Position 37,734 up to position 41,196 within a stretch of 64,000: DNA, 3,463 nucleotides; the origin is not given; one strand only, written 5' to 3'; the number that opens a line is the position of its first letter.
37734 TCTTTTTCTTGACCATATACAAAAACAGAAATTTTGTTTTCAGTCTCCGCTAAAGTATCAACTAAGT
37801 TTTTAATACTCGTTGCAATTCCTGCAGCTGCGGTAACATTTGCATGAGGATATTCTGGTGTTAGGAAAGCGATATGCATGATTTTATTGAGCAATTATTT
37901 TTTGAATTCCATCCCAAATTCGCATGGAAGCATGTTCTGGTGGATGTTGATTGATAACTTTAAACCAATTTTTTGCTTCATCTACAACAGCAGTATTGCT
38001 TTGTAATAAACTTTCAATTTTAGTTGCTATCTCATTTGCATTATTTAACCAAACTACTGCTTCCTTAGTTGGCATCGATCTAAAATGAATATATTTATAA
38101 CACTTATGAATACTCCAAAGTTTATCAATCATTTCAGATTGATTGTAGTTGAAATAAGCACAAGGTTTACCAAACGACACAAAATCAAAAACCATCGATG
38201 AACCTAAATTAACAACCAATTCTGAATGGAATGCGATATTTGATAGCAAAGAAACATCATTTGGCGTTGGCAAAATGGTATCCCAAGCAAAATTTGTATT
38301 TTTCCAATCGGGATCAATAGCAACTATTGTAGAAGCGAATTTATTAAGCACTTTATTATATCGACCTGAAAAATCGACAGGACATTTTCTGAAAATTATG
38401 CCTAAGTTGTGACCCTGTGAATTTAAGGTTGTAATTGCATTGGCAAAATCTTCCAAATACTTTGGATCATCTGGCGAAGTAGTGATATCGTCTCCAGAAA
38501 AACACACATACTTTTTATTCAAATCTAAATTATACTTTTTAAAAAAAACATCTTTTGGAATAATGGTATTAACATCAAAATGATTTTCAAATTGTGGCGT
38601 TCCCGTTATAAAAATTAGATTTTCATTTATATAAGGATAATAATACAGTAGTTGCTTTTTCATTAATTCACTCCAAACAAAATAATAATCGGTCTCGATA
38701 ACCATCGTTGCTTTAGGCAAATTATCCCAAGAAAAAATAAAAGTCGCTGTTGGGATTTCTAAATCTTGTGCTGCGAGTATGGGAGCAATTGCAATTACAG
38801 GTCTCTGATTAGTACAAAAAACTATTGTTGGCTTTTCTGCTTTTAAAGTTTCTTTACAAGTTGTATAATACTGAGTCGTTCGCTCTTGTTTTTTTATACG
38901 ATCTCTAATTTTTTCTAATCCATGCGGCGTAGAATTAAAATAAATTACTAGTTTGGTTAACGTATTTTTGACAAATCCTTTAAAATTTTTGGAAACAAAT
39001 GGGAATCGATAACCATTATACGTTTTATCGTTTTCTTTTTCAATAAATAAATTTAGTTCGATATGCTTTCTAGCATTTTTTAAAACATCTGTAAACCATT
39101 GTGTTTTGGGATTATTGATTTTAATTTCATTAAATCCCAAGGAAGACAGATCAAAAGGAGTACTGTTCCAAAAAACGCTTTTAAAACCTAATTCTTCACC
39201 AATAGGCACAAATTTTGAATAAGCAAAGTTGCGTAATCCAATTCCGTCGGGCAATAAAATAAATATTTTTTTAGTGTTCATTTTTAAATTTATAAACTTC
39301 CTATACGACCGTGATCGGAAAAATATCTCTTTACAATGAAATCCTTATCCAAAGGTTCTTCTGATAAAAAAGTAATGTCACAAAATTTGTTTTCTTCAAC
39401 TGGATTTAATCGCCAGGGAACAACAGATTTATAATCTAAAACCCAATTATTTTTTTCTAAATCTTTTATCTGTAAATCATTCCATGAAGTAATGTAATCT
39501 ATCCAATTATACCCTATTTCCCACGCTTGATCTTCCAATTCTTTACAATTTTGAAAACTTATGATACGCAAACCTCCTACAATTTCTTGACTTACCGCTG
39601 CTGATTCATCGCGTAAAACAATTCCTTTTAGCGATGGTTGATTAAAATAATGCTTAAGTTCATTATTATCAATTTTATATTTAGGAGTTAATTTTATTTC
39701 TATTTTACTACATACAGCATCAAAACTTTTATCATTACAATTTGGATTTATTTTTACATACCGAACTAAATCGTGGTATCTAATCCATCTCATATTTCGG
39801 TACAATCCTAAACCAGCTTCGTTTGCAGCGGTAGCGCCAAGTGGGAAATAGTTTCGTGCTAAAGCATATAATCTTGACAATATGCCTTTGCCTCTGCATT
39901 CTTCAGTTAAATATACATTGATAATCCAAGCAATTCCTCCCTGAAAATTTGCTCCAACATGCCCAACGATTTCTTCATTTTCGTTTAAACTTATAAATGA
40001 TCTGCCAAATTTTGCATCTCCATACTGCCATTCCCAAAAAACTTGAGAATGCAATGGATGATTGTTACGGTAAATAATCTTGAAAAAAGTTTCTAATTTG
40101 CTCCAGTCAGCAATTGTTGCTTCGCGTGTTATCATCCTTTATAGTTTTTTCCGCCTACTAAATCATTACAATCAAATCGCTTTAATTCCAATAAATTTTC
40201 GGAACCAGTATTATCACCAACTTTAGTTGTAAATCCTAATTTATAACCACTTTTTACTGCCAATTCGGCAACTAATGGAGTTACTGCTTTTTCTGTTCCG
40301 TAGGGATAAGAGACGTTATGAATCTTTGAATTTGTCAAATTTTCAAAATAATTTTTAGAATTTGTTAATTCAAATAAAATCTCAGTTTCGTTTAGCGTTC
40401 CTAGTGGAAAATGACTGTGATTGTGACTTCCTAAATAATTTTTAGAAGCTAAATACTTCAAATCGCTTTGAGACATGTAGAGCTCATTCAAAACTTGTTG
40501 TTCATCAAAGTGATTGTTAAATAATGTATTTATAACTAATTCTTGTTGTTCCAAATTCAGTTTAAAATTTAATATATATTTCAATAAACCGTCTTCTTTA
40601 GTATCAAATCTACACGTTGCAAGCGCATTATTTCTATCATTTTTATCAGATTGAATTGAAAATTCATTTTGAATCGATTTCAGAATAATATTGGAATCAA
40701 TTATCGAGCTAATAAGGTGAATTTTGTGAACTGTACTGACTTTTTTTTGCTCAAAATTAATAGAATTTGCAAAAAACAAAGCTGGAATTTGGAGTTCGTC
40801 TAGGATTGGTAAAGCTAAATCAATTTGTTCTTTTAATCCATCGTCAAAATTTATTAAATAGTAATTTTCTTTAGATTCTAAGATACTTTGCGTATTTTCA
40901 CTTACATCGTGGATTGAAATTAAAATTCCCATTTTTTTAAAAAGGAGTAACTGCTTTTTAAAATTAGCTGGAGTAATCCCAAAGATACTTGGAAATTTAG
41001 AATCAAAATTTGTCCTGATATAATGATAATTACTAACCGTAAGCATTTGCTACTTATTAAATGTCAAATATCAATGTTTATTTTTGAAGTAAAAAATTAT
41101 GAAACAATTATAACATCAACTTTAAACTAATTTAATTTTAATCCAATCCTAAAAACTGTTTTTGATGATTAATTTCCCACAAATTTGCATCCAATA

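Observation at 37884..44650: Complete sialic-acid pathway with no recognisable sialyltransferase: orphan gene 37884-39281 as a candidate new transferase family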

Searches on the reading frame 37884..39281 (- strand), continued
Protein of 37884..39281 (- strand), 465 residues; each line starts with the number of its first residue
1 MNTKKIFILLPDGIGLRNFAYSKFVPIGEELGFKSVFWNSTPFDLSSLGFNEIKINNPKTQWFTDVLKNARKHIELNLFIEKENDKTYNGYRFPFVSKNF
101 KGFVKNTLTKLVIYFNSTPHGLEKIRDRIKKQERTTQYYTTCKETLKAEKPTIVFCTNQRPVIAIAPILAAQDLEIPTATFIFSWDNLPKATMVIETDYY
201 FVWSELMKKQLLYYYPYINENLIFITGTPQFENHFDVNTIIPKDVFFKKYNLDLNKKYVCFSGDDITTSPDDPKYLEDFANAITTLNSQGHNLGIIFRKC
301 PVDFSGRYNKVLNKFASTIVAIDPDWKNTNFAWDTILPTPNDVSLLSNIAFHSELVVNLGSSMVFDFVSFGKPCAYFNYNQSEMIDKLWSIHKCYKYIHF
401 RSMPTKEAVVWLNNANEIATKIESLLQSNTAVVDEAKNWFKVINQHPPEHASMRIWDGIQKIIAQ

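Call 45: search_protein_families(library=ncbifam, proteins=[P0278, P0298, P0301, P0302, P0303, P0304, P0306, P0307, P0308, P0309], max_evalue=0.001)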
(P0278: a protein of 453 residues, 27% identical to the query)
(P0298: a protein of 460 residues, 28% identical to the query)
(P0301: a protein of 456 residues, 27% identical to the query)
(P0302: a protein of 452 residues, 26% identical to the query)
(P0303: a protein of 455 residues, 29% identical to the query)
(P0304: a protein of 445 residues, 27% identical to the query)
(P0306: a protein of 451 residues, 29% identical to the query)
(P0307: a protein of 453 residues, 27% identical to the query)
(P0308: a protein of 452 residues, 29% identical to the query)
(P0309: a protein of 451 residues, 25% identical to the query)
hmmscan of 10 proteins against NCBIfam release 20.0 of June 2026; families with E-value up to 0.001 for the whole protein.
P0278 (453 aa): 2 families
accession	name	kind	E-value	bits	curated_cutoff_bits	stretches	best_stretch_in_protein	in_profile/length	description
NF046086.1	BFO_1060_trans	domain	2.8e-15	56.3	200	1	127-258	29-171/365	BFO_1060 family glycosyltransferase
TIGR04396.2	surf_polysacc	subfamily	3e-06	26.6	125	0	194-230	104-140/427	surface carbohydrate biosynthesis protein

P0298 (460 aa): 1 family
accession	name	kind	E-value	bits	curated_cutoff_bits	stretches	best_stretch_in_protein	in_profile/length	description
NF046086.1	BFO_1060_trans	domain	2.4e-12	46.7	200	1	136-458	40-364/365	BFO_1060 family glycosyltransferase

P0301 (456 aa): 1 family
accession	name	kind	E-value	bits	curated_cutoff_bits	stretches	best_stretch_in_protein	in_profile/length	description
NF046086.1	BFO_1060_trans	domain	2.1e-16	60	200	2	115-282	17-195/365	BFO_1060 family glycosyltransferase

P0302 (452 aa): 2 families
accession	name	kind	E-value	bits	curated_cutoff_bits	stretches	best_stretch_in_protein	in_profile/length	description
NF046086.1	BFO_1060_trans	domain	6.5e-17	61.7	200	2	122-282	24-195/365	BFO_1060 family glycosyltransferase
NF041712.1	techglyph_taseTarF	equivalog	1.3e-06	27.8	550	1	333-448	280-387/388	teichoic acid glycerol-phosphate transferase TarF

P0303 (455 aa): 3 families
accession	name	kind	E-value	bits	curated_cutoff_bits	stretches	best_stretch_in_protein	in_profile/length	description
NF046086.1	BFO_1060_trans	domain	1.5e-14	53.9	200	2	136-262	39-175/365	BFO_1060 family glycosyltransferase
NF041712.1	techglyph_taseTarF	equivalog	7.3e-06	25.3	550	1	327-449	273-387/388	teichoic acid glycerol-phosphate transferase TarF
NF041713.1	Tar_polymTarL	equivalog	7.2e-05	21.6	1000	1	325-448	449-559/562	teichoic acid ribitol-phosphate polymerase TarL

P0304 (445 aa): 2 families
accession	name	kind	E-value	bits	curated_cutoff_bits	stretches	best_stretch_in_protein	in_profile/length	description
NF046086.1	BFO_1060_trans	domain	4.5e-08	32.6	200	1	283-361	219-295/365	BFO_1060 family glycosyltransferase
TIGR04396.2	surf_polysacc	subfamily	0.00039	19.7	125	0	285-368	224-301/427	surface carbohydrate biosynthesis protein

P0306 (451 aa): 1 family
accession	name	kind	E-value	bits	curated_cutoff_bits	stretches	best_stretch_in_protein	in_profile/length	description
NF046086.1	BFO_1060_trans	domain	1.5e-15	57.2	200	2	135-276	39-189/365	BFO_1060 family glycosyltransferase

P0307 (453 aa): 1 family
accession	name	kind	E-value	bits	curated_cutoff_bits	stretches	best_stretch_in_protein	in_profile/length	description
NF046086.1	BFO_1060_trans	domain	3e-18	66.1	200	2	126-254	28-168/365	BFO_1060 family glycosyltransferase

P0308 (452 aa): 2 families
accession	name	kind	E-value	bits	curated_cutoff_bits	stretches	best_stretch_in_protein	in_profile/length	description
NF046086.1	BFO_1060_trans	domain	1.6e-15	57.1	200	2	129-298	33-208/365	BFO_1060 family glycosyltransferase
NF041713.1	Tar_polymTarL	equivalog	0.00021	20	1000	1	325-443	451-556/562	teichoic acid ribitol-phosphate polymerase TarL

P0309 (451 aa): 1 family
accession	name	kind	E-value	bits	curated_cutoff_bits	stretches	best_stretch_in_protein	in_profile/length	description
NF046086.1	BFO_1060_trans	domain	1.7e-12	47.2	200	2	135-275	39-188/365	BFO_1060 family glycosyltransferase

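Call 64: find_encoding_contigs(protein=P0308, flank=8000, max_places=2)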
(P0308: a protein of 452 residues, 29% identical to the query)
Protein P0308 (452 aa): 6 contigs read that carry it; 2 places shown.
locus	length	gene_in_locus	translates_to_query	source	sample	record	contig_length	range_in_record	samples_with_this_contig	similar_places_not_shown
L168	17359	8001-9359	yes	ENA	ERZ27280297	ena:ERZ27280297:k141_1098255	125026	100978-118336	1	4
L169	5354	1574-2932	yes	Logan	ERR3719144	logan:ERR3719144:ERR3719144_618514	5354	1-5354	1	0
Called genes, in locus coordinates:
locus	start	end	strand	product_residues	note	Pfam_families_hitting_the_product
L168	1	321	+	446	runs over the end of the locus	PF04464:Glyphos_transf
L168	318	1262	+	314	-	PF01522:Polysacc_deac_1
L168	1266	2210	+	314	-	PF01209:Ubie_methyltran, PF02353:CMAS, PF03848:TehB, PF13489:Methyltransf_23, PF13847:Methyltransf_31, PF08241:Methyltransf_11, PF08242:Methyltransf_12, PF13649:Methyltransf_25, +2 more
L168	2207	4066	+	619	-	-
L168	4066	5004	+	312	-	PF00535:Glycos_transf_2, PF10111:Glyco_tranf_2_2 (weak)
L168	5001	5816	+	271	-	PF05148:Methyltransf_8 (weak), PF08241:Methyltransf_11, PF13847:Methyltransf_31 (weak), PF13649:Methyltransf_25 (weak)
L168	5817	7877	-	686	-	PF01210:NAD_Gly3P_dh_N (faint), PF07992:Pyr_redox_2 (faint), PF13450:NAD_binding_8 (faint), PF01266:DAO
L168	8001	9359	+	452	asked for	PF04464:Glyphos_transf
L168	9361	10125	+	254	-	PF05148:Methyltransf_8, PF13489:Methyltransf_23, PF08241:Methyltransf_11, PF08242:Methyltransf_12 (weak), PF13649:Methyltransf_25, PF13847:Methyltransf_31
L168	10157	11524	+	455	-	-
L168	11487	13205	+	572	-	PF00571:CBS (faint), PF02826:2-Hacid_dh_C (faint), PF03721:UDPG_MGDP_dh_N, PF00984:UDPG_MGDP_dh, PF03720:UDPG_MGDP_dh_C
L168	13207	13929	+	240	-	PF02348:CTP_transf_3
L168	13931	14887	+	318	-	PF00389:2-Hacid_dh, PF02826:2-Hacid_dh_C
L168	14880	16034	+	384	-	-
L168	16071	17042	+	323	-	PF03102:NeuB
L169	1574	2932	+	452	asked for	PF04464:Glyphos_transf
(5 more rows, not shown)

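Call 65: find_encoding_contigs(protein=P0278, flank=8000, max_places=2)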
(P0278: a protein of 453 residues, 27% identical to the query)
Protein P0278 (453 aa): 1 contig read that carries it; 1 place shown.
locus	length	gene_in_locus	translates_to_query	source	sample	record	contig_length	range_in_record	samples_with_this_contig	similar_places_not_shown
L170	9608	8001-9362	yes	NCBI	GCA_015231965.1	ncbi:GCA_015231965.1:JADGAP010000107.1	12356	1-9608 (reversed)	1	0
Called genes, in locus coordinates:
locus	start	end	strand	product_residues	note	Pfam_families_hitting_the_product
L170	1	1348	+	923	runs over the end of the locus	PF00512:HisKA, PF02518:HATPase_c, PF00072:Response_reg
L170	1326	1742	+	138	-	PF00072:Response_reg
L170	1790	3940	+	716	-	-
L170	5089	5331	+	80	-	-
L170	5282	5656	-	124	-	PF01381:HTH_3, PF13560:HTH_31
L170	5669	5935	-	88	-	PF05016:ParE_toxin (weak)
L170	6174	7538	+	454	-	PF02310:B12-binding, PF04055:Radical_SAM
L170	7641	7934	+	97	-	PF07798:CCDC90-like (faint)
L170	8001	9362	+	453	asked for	PF04464:Glyphos_transf (weak)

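Call 72: find_encoding_contigs(protein=P0156, flank=9000, max_places=1)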
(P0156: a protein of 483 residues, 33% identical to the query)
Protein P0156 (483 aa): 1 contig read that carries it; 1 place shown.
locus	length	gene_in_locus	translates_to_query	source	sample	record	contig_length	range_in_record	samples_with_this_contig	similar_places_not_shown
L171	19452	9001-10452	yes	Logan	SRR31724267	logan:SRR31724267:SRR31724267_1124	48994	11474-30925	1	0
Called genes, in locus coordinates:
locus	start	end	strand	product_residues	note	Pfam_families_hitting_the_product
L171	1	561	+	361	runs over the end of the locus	PF03102:NeuB, PF08666:SAF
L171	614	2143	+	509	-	-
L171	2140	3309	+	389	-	PF02350:Epimerase_2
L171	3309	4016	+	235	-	PF02348:CTP_transf_3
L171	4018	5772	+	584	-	PF13522:GATase_6, PF13537:GATase_7, PF12481:DUF3700 (weak), PF00733:Asn_synthase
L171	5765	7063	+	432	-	PF00005:ABC_tran, PF13304:AAA_21 (faint), PF14524:Wzt_C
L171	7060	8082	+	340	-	PF00535:Glycos_transf_2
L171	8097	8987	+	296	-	PF01135:PCMT (faint), PF02475:TRM5-TYW2_MTfase, PF05050:Methyltransf_21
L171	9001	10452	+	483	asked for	-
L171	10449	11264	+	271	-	PF01739:CheR, PF13649:Methyltransf_25 (weak)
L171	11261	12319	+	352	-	PF13692:Glyco_trans_1_4 (faint), PF00534:Glycos_transf_1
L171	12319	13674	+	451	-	-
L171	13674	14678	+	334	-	PF04230:PS_pyruv_trans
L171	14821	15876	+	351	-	PF13439:Glyco_transf_4, PF20706:GT4-conflict, PF00534:Glycos_transf_1, PF13692:Glyco_trans_1_4, PF13524:Glyco_trans_1_2 (weak)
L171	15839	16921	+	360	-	PF13641:Glyco_tranf_2_3, PF00535:Glycos_transf_2, PF10111:Glyco_tranf_2_2 (weak)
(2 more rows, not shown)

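Call 73: find_encoding_contigs(protein=P0170, flank=9000, max_places=1)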
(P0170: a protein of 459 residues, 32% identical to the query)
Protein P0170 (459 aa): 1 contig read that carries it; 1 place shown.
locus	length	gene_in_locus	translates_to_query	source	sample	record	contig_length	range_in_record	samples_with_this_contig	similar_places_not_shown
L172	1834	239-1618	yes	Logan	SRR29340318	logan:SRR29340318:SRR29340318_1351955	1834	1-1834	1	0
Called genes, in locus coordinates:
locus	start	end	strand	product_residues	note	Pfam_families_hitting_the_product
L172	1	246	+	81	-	?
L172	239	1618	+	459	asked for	-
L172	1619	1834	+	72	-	?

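Call 74: find_encoding_contigs(protein=P0219, flank=9000, max_places=1)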
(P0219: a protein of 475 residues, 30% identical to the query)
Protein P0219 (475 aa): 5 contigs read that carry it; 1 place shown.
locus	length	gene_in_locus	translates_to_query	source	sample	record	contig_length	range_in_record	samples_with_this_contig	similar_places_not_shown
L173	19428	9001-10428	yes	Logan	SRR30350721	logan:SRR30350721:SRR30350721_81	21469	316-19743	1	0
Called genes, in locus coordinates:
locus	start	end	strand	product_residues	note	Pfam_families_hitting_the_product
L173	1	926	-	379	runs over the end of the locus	PF00534:Glycos_transf_1, PF13692:Glyco_trans_1_4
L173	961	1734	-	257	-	PF13489:Methyltransf_23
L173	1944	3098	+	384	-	PF13439:Glyco_transf_4, PF13579:Glyco_trans_4_4, PF00534:Glycos_transf_1, PF13692:Glyco_trans_1_4, PF13524:Glyco_trans_1_2 (weak)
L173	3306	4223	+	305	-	PF02348:CTP_transf_3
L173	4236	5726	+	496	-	PF03102:NeuB, PF07883:Cupin_2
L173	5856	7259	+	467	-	-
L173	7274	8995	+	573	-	PF13522:GATase_6, PF13537:GATase_7, PF00733:Asn_synthase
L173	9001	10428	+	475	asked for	-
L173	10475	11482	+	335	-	PF03102:NeuB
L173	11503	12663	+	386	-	PF02350:Epimerase_2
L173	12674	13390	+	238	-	PF02348:CTP_transf_3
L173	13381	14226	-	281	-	-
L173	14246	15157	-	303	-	PF01522:Polysacc_deac_1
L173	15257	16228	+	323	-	PF00389:2-Hacid_dh, PF02826:2-Hacid_dh_C, PF03446:NAD_binding_2 (weak)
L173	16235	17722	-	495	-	PF01943:Polysacc_synt, PF13440:Polysacc_synt_3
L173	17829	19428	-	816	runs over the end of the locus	-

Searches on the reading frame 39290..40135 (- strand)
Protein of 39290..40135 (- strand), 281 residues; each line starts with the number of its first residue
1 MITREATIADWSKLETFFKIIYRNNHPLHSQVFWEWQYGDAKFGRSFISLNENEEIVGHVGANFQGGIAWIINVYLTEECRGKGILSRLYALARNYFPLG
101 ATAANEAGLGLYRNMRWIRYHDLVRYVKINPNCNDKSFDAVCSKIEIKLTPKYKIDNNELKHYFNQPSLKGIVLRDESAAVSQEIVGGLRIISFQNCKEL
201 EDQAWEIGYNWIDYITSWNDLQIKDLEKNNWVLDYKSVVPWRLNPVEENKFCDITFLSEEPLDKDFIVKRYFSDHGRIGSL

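Call 4: search_protein_families(library=pfam, proteins=[window:39290-40135:-], max_evalue=0.01)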
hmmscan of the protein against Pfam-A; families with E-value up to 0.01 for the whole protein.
window:39290-40135:- (281 aa): 2 families
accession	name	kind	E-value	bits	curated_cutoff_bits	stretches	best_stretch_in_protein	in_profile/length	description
PF00583.31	Acetyltransf_1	-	6.2e-08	33.4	20.7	1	28-96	18-87/116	Acetyltransferase (GNAT) family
PF13508.13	Acetyltransf_7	-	0.0015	19.3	27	1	47-113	5-78/84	Acetyltransferase (GNAT) domain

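Call 5: search_protein_families(library=ncbifam, proteins=[window:39290-40135:-], max_evalue=0.01)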
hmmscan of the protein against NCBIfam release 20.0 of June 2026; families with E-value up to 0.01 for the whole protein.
window:39290-40135:- (281 aa): 0 families

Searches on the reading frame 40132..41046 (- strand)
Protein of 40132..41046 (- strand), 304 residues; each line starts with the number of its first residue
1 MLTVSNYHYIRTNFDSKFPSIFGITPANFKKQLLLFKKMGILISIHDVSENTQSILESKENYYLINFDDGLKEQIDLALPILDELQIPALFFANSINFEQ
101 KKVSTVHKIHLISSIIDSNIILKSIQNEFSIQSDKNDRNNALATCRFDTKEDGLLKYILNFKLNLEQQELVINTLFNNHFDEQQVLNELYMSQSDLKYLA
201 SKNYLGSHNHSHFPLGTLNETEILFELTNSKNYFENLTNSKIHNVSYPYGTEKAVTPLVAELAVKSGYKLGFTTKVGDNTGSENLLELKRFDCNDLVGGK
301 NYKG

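Call 4: search_protein_families(library=pfam, proteins=[window:40132-41046:-], max_evalue=0.01)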
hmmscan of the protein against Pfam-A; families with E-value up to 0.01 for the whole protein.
window:40132-41046:- (304 aa): 1 family
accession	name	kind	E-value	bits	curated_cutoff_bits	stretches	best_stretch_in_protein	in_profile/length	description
PF01522.26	Polysacc_deac_1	-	2.5e-12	47.3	23.1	2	203-264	59-117/124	Polysaccharide deacetylase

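Call 5: search_protein_families(library=ncbifam, proteins=[window:40132-41046:-], max_evalue=0.01)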
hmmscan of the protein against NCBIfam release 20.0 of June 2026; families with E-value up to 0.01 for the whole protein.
window:40132-41046:- (304 aa): 3 families
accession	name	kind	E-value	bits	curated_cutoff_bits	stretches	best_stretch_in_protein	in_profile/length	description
TIGR03938.2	deacetyl_PgaB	equivalog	5e-07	28.4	321.9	1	4-91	5-94/621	poly-beta-1,6-N-acetyl-D-glucosamine N-deacetylase PgaB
TIGR03933.1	PIA_icaB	equivalog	0.0005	19.7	248.35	0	63-95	74-106/245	intercellular adhesin biosynthesis polysaccharide N-deacetylase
TIGR02764.1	spore_ybaN_pdaB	equivalog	0.0031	17.3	237.4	0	202-251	58-107/191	polysaccharide deacetylase family sporulation protein PdaB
